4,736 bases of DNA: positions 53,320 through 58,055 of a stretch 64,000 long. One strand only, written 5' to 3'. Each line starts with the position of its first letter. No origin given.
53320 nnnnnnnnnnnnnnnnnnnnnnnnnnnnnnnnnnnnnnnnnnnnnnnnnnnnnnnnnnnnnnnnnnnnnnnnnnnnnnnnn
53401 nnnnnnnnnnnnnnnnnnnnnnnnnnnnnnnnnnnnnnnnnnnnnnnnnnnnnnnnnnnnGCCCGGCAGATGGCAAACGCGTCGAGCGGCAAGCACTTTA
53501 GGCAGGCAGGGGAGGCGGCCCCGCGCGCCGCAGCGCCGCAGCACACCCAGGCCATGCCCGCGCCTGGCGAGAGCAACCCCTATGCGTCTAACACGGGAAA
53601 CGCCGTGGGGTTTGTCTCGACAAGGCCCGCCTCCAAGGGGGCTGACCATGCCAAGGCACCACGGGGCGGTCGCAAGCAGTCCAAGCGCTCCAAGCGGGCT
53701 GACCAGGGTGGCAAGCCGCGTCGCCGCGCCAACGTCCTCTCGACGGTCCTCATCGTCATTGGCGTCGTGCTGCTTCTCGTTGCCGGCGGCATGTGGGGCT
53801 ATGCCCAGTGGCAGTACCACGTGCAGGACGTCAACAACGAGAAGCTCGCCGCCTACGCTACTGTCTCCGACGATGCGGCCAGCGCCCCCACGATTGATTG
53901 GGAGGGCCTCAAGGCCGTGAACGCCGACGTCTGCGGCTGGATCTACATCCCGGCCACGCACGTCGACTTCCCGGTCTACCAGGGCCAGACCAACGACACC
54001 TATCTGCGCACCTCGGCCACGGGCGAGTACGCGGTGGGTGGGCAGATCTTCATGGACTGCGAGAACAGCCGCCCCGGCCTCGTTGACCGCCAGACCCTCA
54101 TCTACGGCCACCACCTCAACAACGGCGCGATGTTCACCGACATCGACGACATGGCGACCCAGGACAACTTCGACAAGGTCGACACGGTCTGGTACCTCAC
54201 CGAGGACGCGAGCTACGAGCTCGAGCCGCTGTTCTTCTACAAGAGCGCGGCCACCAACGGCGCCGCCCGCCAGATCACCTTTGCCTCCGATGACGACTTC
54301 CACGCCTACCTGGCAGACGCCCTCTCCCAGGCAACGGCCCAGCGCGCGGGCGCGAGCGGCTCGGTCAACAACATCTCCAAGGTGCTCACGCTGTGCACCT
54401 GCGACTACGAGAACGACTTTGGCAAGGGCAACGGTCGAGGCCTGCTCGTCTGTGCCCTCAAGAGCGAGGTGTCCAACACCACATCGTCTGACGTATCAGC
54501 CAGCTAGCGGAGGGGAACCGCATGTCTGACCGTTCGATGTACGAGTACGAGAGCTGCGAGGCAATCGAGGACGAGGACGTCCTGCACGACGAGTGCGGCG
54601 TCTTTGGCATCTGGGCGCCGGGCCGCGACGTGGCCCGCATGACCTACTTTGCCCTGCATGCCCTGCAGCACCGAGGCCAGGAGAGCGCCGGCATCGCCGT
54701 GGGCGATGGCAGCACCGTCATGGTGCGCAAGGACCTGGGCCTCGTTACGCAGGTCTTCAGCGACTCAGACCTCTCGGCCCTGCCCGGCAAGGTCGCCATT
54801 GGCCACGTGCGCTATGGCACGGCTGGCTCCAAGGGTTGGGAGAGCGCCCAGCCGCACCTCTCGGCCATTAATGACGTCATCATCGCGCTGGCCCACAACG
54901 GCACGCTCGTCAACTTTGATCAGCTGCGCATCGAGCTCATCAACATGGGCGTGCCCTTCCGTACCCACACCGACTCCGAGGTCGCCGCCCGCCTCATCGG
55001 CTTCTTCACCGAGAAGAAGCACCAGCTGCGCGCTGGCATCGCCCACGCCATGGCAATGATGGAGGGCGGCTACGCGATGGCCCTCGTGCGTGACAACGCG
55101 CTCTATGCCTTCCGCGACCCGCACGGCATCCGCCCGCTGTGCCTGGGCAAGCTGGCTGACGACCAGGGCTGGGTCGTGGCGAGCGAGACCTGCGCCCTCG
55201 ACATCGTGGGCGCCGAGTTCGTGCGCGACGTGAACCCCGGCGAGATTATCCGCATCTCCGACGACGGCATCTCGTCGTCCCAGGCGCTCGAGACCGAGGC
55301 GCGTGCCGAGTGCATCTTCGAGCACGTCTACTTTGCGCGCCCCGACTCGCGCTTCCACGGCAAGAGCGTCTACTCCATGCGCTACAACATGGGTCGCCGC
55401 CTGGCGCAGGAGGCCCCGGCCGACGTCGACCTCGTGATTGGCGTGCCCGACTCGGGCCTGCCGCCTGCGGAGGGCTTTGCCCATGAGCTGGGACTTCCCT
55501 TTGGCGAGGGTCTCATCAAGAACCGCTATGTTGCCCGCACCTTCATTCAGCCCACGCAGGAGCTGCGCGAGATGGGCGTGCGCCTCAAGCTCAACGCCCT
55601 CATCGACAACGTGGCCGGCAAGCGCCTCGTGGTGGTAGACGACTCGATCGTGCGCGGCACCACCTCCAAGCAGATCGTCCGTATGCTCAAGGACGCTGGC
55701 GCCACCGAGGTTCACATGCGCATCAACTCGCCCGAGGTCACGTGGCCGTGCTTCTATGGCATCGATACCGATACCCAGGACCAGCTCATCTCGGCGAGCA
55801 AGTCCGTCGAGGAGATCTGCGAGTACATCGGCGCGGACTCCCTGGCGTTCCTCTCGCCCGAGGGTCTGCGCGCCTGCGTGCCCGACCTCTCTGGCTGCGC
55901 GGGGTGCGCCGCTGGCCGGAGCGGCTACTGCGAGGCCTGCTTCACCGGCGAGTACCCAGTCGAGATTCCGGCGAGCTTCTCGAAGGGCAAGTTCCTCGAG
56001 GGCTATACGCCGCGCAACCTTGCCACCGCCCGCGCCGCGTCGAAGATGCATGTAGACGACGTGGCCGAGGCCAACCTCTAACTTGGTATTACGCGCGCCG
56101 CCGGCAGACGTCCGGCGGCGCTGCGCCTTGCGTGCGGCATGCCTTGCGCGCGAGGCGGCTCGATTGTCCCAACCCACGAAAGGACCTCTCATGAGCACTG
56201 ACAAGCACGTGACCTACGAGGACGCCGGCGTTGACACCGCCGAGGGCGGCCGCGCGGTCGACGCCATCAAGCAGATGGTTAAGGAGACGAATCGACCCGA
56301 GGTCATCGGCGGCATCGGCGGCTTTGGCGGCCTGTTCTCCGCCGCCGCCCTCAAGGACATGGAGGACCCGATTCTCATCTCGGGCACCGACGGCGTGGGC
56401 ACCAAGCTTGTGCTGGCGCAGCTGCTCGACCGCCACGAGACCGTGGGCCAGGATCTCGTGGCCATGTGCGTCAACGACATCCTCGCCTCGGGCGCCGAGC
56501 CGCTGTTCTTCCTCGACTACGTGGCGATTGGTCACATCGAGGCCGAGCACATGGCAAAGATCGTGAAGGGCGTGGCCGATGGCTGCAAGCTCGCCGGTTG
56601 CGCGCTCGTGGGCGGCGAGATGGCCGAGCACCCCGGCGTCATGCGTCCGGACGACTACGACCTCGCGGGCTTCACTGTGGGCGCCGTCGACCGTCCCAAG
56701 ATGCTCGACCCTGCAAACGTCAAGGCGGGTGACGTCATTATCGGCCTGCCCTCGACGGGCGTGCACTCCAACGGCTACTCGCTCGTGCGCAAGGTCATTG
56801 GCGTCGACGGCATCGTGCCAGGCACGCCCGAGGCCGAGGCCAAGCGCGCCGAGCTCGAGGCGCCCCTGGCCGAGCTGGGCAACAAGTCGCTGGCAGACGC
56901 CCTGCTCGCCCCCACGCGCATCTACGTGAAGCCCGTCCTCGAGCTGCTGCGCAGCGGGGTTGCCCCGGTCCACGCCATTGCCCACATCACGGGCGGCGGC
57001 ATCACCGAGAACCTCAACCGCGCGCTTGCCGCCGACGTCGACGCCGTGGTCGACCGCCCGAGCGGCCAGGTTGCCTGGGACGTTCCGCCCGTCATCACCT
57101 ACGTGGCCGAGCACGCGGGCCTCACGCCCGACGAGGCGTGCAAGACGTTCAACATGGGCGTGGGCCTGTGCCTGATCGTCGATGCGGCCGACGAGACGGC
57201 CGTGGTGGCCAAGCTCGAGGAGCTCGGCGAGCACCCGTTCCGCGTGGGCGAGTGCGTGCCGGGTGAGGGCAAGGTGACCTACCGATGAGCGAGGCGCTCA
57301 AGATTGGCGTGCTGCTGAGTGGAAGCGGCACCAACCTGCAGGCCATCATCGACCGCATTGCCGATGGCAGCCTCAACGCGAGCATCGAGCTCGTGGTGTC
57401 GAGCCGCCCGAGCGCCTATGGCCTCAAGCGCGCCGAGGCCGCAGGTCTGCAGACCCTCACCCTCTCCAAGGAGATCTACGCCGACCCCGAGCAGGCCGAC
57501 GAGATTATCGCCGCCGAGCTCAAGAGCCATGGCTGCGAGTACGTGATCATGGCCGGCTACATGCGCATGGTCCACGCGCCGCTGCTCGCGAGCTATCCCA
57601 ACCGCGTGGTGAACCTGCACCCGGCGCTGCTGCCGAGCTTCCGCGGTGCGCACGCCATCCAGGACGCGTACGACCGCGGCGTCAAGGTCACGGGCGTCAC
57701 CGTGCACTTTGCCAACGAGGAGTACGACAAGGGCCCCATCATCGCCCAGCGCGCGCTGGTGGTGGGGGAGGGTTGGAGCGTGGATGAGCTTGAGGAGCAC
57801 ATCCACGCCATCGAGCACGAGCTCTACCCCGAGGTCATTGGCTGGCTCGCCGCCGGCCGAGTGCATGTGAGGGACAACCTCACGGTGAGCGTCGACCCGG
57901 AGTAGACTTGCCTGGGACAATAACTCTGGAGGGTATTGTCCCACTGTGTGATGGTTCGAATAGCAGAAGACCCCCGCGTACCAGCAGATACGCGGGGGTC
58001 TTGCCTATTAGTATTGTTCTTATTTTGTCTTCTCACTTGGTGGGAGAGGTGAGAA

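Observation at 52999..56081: Class-B-like sortase gene embedded in the purine biosynthesis operon (purE-srtB-purF-purM-purN)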

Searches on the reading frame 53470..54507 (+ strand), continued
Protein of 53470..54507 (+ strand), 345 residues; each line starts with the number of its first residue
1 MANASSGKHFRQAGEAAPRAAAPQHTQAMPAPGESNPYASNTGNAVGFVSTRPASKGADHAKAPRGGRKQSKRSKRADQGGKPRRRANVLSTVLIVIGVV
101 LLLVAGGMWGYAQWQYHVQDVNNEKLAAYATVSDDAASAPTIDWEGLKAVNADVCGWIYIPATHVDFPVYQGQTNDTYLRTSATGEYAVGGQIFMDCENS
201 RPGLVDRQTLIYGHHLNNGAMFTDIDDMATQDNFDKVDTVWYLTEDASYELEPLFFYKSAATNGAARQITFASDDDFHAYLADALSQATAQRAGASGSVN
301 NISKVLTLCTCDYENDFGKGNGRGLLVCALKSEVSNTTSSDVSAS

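Call 41: fold_search(model_id=the predicted structure, library=pdb)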
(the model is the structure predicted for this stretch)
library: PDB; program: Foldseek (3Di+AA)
matches with E <= 10: 266; with E <= 0.001: 115
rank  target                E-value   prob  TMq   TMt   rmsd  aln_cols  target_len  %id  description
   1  4lfd_A                7.1e-19  1.00  0.47  0.74   3.1       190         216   26  Staphylococcus aureus sortase B-substrate complex (released 2014-02-12)
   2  1ng5_A                7.6e-19  1.00  0.48  0.77   5.9       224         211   25  2.0 A crystal structure of Staphylococcus aureus Sortase B (released 2003-09-23)
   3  1qwz                  4.9e-18  1.00  0.47  0.67   3.2       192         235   26  Crystal structure of Sortase B from S. aureus complexed with MTSET (released 2004-04-06)
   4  5yfk                  5.2e-18  1.00  0.52  0.82   3.4       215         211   27  X-ray structure of a mutant form C232S of Clostridium perfringens sortase B (released 2017-10-18)
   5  5b23_A                7.5e-18  1.00  0.49  0.90   2.2       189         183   29  X-ray Structure of Clostridium Perfringens Sortase B (released 2016-12-28)
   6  1qx6                  1.3e-17  1.00  0.48  0.76   6.3       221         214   24  Crystal structure of Sortase B complexed with E-64 (released 2004-04-06)
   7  2oqw                  3.0e-17  1.00  0.51  0.81   4.1       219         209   22  The crystal structure of sortase B from B.anthracis in complex with AAEK1 (released 2007-06-19)
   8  1rz2                  1.1e-16  1.00  0.50  0.78   4.7       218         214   24  1.6A crystal structure of the protein BA4783/Q81L49 (similar to sortase B) from Bacillus anthracis. (released 2004-07-06)
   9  1ng5_B                2.0e-16  1.00  0.46  0.74   4.4       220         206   24  2.0 A crystal structure of Staphylococcus aureus Sortase B (released 2003-09-23)
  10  2oqz                  4.0e-16  1.00  0.50  0.78   4.7       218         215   24  The crystal structure of sortase B from B.anthracis in complex with AAEK2 (released 2007-06-19)
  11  5jcv                  4.8e-16  1.00  0.45  0.85   2.8       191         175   28  Sortase B from Listeria monocytogenes. (released 2016-04-27)
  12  3psq_A                1.4e-15  1.00  0.46  0.81   3.3       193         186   22  Crystal structure of Spy0129, a Streptococcus pyogenes class B sortase involved in pilus biogenesis (released 2011-01-19)
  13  4ux7_A                2.6e-15  1.00  0.45  0.73   3.5       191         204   21  Structure of a Clostridium difficile sortase (released 2015-04-01)
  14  4y4q_B                2.8e-15  1.00  0.42  0.79   3.6       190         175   29  Crystal structure of sortase B from Type II pilus of Streptococcus pneumoniae (released 2015-07-29)
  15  3psq_B                7.3e-15  1.00  0.45  0.81   3.6       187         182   21  Crystal structure of Spy0129, a Streptococcus pyogenes class B sortase involved in pilus biogenesis (released 2011-01-19)
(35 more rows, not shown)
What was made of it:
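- On Class B sortase (structural definition): The top 19 Foldseek PDB hits are all class B, with a gap of about six orders of magnitude in E-value to classes C and A (call 41).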

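Call 51: search_protein_families(library=pfam, proteins=[L015:5512-5964:+])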
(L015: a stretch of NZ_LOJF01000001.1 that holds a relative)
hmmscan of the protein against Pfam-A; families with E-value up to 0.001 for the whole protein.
L015:5512-5964:+ (150 aa): 1 family
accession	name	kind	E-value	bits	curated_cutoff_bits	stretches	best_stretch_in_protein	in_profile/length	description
PF09424.15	YqeY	-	7.3e-26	91.4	27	1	4-149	1-143/143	Yqey-like protein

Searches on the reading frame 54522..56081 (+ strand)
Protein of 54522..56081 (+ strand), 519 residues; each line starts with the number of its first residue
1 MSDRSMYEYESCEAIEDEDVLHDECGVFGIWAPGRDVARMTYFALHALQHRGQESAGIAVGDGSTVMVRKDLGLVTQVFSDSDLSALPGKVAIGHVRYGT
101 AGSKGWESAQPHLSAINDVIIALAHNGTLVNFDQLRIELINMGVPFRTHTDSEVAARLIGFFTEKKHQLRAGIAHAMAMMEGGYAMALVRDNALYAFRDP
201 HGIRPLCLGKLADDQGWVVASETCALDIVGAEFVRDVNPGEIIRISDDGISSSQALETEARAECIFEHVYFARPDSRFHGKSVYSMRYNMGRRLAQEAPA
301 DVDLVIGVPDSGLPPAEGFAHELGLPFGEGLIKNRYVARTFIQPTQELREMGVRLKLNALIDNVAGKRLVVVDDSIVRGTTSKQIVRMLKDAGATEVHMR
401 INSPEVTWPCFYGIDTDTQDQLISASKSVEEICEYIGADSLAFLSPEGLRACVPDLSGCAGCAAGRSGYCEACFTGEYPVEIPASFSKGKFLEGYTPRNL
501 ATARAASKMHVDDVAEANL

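Call 3: search_protein_families(library=pfam, proteins=[window:54522-56081:+])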
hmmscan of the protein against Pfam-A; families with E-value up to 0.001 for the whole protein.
window:54522-56081:+ (519 aa): 4 families
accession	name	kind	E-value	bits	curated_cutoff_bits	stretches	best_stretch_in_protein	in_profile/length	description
PF13522.11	GATase_6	-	2.2e-17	63.7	27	1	88-222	9-130/130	Glutamine amidotransferase domain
PF13537.11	GATase_7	-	1.5e-16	61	25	1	108-226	12-121/123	Glutamine amidotransferase domain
PF00156.33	Pribosyltran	-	6.8e-10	38.9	26.3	1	297-398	25-119/158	Phosphoribosyl transferase domain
PF00310.26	GATase_2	-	3.1e-05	23.3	19.9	0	35-97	15-78/420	Glutamine amidotransferases class-II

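Call 4: search_protein_families(library=ncbifam, proteins=[window:54522-56081:+])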
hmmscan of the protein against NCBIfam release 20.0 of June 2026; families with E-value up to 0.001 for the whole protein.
window:54522-56081:+ (519 aa): 13 families
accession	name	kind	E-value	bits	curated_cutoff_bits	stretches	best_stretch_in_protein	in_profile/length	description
TIGR01134.1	purF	equivalog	6.2e-156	520.1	350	1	25-479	1-432/432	amidophosphoribosyltransferase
NF001484.0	PRK00331.1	subfamily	1.6e-34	119.2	381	1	25-259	2-230/601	isomerizing glutamine--fructose-6-phosphate transaminase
TIGR01135.1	glmS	equivalog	5.5e-34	117.6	418.05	1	25-254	1-224/607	glutamine--fructose-6-phosphate transaminase (isomerizing)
TIGR01536.1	asn_synth_AEB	equivalog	1.3e-17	64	267.1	1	25-235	1-174/517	asparagine synthase (glutamine-hydrolyzing)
NF006949.0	PRK09431.1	equivalog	6.9e-11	41.4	499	1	108-247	59-185/554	asparagine synthase B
NF002620.0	PRK02277.1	subfamily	3.4e-09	36.7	115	1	296-398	81-173/201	orotate phosphoribosyltransferase-like protein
TIGR03104.1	trio_amidotrans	equivalog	3e-08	32.4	570.1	1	88-226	40-165/589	N-acetylglutaminylglutamine amidotransferase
TIGR03108.1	eps_aminotran_1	hypoth_equivalog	3.5e-07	29.3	816.9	1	108-239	59-178/628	XrtA/PEP-CTERM system amidotransferase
TIGR01251.1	ribP_PPkin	subfamily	2e-05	23.7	113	1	294-401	153-245/309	ribose-phosphate diphosphokinase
NF004689.0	PRK06031.1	equivalog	2.2e-05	23.8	175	1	293-399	75-187/233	phosphoribosyltransferase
NF002095.0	PRK00934.1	equivalog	0.00021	20.6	296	1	333-400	186-239/287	ribose-phosphate diphosphokinase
NF005592.0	PRK07322.1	subfamily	0.00025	20.5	143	1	290-395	41-149/180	adenine phosphoribosyltransferase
NF002844.0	PRK03092.1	equivalog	0.00094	18.5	438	0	354-399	211-256/326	ribose-phosphate diphosphokinase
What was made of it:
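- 54522..56081 (+): purF (amidophosphoribosyltransferase). TIGR01134, 520 bits (call 4).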

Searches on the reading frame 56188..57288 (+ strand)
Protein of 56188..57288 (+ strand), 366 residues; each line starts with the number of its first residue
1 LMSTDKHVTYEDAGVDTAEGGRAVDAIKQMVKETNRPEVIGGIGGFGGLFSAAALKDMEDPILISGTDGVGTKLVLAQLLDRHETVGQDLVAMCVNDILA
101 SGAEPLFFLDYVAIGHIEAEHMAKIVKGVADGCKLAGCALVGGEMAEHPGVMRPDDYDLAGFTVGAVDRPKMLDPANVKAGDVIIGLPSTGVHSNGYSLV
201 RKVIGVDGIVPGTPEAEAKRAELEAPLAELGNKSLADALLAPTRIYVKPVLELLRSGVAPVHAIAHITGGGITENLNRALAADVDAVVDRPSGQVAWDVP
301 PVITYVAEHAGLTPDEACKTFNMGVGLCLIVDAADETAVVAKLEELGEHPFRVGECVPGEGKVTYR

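Call 3: search_protein_families(library=pfam, proteins=[window:56188-57288:+])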
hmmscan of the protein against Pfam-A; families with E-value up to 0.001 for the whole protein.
window:56188-57288:+ (366 aa): 2 families
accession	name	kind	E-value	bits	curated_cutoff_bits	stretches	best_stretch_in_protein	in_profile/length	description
PF02769.27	AIRS_C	-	1.1e-27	97.5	23.1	1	179-363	1-153/156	AIR synthase related protein, C-terminal domain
PF00586.29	AIRS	-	7.7e-25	87.9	24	1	59-167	11-112/112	AIR synthase related protein, N-terminal domain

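Call 4: search_protein_families(library=ncbifam, proteins=[window:56188-57288:+])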
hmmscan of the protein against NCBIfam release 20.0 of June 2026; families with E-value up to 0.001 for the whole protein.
window:56188-57288:+ (366 aa): 8 families
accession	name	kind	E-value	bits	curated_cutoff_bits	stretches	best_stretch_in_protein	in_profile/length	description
TIGR00878.1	purM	equivalog_domain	2.1e-116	388.7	236.35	1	8-356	1-329/332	phosphoribosylformylglycinamidine cyclo-ligase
TIGR01379.1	thiL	equivalog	1.2e-10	40.9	184.15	1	53-202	28-171/320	thiamine-phosphate kinase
TIGR02124.1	hypE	equivalog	2.8e-09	36.4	251.6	1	75-206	54-185/332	hydrogenase expression/formation protein HypE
NF004351.0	PRK05731.1-4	equivalog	4.7e-07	29.2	324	1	85-204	73-187/321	thiamine-phosphate kinase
TIGR03267.1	methan_mark_2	hypoth_equivalog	9.3e-07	28.2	365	1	43-185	40-169/323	methanogenesis marker 2 protein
TIGR00476.1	selD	equivalog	2.3e-06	27.1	125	1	93-185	83-171/311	selenide, water dikinase SelD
NF004353.0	PRK05731.2-2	equivalog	2.4e-06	26.9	301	1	67-197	36-158/311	thiamine-phosphate kinase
TIGR01736.1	FGAM_synth_II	equivalog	0.00048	18.5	525.75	1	95-185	98-190/718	phosphoribosylformylglycinamidine synthase subunit PurL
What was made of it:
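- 56191..57288 (+): purM. TIGR00878, 388.7 bits (call 4).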

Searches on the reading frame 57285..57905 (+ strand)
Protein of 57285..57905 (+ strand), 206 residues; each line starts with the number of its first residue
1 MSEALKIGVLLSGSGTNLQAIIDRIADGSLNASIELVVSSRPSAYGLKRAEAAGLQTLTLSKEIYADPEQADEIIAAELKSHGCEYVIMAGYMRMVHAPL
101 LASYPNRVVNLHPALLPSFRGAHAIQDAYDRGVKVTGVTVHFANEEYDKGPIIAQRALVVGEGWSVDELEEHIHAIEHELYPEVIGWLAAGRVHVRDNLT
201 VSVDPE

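Call 3: search_protein_families(library=pfam, proteins=[window:57285-57905:+])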
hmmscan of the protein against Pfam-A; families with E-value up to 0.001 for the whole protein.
window:57285-57905:+ (206 aa): 1 family
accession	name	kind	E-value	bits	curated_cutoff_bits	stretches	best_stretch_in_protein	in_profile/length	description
PF00551.24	Formyl_trans_N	-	6.8e-51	173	26.1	1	6-185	2-181/181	Formyl transferase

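Call 4: search_protein_families(library=ncbifam, proteins=[window:57285-57905:+])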
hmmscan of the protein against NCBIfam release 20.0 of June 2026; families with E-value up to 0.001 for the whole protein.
window:57285-57905:+ (206 aa): 7 families
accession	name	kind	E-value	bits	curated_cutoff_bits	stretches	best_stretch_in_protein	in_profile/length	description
TIGR00639.1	PurN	equivalog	2.6e-62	209.8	150.1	1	6-194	2-190/192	phosphoribosylglycinamide formyltransferase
NF004684.0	PRK06027.1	subfamily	1.1e-33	117.2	223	1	5-201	90-283/286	formyltetrahydrofolate deformylase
TIGR00655.1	PurU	equivalog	2.7e-33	115.8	285.95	1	6-201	86-278/280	formyltetrahydrofolate deformylase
TIGR00460.1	fmt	equivalog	1.3e-18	67.2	201.5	1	66-194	62-190/315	methionyl-tRNA formyltransferase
NF005998.1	PRK08125.1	equivalog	2.2e-10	39.5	777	1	73-194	65-186/649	bifunctional UDP-4-amino-4-deoxy-L-arabinose formyltransferase/UDP-glucuronic acid oxidase ArnA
NF005414.0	PRK06988.1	equivalog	3.2e-10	39.5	316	1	70-165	64-159/311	formyltransferase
NF005755.0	PRK07579.1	equivalog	2.2e-06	27.7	238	1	107-187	87-166/245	dTDP-4-amino-4,6-dideoxyglucose formyltransferase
